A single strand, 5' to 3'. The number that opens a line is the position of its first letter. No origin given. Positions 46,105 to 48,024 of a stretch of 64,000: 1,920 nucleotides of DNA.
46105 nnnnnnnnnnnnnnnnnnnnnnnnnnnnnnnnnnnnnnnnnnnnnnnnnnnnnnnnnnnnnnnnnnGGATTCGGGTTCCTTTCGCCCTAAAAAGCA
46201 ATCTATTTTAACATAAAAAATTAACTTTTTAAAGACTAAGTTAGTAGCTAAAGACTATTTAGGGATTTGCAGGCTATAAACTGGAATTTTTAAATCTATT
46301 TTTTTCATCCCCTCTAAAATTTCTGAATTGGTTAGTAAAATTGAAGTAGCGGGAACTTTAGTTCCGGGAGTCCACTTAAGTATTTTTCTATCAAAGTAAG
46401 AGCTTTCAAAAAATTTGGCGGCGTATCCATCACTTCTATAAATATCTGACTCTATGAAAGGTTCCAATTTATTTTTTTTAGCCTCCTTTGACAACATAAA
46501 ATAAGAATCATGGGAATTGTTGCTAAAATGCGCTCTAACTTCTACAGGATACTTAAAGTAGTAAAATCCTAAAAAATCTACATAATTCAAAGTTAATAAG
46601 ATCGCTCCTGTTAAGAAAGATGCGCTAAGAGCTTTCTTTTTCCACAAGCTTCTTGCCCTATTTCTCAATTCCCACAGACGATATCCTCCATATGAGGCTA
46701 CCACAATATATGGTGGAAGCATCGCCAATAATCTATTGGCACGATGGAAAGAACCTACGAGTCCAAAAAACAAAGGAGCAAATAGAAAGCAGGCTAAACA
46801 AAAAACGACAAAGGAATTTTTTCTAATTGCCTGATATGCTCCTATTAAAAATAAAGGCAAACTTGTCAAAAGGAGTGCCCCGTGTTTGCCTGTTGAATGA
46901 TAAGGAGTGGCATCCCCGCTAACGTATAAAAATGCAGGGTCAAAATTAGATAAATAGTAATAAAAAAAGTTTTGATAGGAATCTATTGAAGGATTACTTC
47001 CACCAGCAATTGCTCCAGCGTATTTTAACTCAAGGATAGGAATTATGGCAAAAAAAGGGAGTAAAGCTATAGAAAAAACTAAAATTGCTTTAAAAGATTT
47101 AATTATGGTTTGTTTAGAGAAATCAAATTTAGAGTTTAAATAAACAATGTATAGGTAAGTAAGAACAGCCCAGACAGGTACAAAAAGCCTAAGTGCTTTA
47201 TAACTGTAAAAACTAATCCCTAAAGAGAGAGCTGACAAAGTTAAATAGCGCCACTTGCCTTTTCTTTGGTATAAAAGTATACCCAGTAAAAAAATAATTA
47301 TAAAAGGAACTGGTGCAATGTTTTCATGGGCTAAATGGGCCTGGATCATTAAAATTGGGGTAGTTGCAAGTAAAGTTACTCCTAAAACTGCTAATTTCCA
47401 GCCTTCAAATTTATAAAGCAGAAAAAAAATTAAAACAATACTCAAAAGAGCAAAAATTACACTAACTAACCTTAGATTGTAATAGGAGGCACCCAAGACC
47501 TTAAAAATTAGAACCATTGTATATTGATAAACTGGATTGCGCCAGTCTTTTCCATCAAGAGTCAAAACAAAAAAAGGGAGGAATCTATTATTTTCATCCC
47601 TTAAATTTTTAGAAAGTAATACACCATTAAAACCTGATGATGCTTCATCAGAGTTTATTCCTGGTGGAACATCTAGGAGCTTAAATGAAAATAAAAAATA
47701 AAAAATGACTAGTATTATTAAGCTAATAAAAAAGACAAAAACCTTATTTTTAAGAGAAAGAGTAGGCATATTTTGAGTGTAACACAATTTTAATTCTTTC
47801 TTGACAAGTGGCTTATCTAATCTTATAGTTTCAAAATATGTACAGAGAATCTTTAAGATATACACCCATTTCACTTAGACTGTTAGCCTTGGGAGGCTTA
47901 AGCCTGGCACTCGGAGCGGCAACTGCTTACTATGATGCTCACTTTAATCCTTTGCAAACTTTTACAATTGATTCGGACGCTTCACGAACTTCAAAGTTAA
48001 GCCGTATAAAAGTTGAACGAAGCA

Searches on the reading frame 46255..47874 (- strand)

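Call 52: search_protein_families(library=pfam, proteins=[window:46255-47874:-], max_evalue=0.0001)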
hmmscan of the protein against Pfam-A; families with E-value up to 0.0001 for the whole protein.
window:46255-47874:- (539 aa): 1 family
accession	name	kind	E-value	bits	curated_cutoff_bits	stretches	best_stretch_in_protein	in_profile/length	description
PF13231.12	PMT_2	-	1.5e-09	38.7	26.1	1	114-267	4-154/160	Dolichyl-phosphate-mannose-protein mannosyltransferase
